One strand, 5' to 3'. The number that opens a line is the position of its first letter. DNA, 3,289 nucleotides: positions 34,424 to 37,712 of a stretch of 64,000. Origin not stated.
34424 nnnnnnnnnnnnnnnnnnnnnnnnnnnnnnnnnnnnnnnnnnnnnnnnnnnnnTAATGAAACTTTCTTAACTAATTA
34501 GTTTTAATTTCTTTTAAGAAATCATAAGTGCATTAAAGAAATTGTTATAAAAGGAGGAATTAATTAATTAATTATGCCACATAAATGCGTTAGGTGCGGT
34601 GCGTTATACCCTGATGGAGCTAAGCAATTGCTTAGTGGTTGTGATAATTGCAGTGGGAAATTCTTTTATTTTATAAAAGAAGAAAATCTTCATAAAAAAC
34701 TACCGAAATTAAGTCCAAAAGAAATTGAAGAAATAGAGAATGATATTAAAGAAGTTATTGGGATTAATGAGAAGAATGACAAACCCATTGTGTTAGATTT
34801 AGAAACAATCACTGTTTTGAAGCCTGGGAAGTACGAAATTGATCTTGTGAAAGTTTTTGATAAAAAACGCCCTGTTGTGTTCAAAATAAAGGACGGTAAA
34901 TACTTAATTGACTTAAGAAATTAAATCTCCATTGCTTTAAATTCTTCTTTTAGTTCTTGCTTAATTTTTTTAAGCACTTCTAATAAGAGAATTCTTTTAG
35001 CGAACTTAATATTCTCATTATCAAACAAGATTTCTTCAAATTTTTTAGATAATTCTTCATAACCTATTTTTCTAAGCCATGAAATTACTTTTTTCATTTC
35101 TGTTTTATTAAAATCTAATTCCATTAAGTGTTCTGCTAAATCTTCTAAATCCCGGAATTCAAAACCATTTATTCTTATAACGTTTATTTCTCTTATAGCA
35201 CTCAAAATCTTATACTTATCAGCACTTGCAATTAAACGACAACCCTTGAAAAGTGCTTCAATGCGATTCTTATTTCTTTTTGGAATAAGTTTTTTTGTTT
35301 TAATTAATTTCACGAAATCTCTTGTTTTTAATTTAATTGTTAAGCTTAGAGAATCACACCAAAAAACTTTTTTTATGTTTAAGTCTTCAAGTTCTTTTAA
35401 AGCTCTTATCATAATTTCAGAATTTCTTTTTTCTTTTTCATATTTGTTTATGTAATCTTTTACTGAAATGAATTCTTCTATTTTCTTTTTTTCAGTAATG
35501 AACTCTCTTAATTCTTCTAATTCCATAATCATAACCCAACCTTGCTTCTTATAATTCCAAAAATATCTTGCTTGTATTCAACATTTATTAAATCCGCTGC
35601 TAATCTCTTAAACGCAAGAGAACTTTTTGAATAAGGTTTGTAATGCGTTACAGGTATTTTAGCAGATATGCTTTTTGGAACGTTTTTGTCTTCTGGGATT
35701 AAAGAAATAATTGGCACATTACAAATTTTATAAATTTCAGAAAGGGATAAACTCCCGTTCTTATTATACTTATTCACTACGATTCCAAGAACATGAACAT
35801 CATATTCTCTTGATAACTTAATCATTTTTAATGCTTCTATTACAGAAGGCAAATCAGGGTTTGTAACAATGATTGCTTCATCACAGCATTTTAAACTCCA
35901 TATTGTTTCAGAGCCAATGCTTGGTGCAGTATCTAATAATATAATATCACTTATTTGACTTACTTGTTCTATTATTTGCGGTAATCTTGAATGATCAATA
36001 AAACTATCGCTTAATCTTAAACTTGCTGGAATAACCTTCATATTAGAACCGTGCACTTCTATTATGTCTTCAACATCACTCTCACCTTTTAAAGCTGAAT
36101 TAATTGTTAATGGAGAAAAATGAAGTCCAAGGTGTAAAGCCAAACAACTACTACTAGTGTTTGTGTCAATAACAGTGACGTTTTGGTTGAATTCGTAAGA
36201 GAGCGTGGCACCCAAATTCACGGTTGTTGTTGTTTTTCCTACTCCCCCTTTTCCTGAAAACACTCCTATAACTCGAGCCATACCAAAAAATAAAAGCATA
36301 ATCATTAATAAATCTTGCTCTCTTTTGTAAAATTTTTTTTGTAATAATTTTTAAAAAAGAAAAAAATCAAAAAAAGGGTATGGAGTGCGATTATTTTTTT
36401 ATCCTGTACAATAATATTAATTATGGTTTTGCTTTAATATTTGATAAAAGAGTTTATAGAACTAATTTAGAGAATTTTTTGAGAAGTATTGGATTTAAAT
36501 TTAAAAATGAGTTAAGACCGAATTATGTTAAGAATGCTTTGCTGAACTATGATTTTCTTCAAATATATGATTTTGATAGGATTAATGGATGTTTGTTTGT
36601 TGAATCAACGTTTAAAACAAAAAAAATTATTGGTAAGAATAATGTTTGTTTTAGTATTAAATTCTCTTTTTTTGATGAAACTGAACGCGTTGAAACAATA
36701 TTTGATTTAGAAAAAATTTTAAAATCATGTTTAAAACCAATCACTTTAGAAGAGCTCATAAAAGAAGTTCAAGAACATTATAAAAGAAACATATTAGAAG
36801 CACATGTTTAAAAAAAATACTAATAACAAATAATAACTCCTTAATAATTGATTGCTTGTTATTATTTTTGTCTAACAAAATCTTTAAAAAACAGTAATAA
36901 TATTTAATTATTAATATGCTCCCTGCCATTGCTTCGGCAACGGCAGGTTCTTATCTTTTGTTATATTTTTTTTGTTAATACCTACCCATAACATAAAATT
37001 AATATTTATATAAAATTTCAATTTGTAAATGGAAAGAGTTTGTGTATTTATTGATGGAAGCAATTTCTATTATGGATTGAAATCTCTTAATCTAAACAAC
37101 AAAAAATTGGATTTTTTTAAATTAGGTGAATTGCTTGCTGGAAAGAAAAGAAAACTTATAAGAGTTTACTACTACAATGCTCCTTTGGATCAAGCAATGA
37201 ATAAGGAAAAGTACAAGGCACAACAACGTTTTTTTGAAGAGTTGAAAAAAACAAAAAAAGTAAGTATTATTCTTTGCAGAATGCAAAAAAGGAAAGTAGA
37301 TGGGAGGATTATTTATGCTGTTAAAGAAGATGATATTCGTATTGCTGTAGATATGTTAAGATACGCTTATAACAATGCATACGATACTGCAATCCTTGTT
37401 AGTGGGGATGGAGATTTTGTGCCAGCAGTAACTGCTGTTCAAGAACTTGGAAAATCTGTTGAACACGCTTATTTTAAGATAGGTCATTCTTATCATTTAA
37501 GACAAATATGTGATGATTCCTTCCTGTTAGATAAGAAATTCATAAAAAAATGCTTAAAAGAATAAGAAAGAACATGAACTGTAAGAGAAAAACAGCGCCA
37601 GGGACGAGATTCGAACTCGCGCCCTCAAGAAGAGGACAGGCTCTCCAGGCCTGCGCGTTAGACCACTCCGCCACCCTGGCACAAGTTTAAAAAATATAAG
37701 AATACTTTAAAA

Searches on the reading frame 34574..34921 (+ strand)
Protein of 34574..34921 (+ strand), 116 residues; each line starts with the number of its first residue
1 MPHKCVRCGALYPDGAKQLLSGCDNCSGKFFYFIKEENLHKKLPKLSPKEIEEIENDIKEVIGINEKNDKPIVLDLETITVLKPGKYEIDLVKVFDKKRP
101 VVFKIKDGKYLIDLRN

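Call 27: search_protein_families(library=pfam, proteins=[window:34574-34921:+], max_evalue=0.001)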
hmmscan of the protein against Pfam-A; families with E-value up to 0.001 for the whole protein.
window:34574-34921:+ (116 aa): 1 family
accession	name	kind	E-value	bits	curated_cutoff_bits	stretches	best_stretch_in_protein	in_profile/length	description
PF09845.14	OapC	-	2.3e-23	83.3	23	1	2-115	1-128/133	Origin-associated protein OapC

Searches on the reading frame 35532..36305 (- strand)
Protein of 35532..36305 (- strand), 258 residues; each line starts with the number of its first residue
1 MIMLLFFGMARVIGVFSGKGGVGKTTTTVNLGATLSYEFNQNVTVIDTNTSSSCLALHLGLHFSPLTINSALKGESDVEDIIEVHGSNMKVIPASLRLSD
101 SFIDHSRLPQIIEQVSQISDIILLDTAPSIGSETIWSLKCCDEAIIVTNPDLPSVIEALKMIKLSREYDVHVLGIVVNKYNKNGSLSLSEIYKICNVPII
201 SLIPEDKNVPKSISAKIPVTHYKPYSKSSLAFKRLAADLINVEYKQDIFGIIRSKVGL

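Call 27: search_protein_families(library=pfam, proteins=[window:35532-36305:-], max_evalue=0.001)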
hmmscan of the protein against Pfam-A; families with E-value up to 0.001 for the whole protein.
window:35532-36305:- (258 aa): 6 families
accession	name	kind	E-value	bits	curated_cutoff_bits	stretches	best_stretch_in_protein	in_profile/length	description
PF01656.29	CbiA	-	1.3e-18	67.6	25.4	1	14-219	2-125/125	CobQ/CobB/MinD/ParA nucleotide binding domain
PF13614.12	AAA_31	-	1.4e-18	67.9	27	1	11-154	2-153/177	AAA domain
PF10609.15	ParA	-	5.4e-17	62.5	27.1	1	10-232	3-238/246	NUBPL iron-transfer P-loop NTPase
PF00142.24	Fer4_NifH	-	9.9e-10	38.8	25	1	141-241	141-246/271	4Fe-4S iron sulfur cluster binding proteins, NifH/frxC family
PF06564.18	CBP_BcsQ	-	6.9e-09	36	21.3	1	105-237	102-231/234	Cellulose biosynthesis protein BcsQ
PF02374.21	ArsA_ATPase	-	6.4e-06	26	24.3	1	15-49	5-38/305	Anion-transporting ATPase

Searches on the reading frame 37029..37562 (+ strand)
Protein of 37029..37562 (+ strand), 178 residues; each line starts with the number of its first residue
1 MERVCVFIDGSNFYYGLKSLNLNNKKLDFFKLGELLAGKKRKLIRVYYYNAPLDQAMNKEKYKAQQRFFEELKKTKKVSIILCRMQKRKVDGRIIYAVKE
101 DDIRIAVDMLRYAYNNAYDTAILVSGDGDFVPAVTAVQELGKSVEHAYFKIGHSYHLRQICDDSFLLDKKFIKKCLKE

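Call 27: search_protein_families(library=pfam, proteins=[window:37029-37562:+], max_evalue=0.001)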
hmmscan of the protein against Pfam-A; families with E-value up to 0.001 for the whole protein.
window:37029-37562:+ (178 aa): 1 family
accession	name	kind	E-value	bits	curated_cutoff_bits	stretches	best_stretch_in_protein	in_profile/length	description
PF01936.24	NYN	-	2.6e-26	93.3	24.2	1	3-164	1-141/145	NYN domain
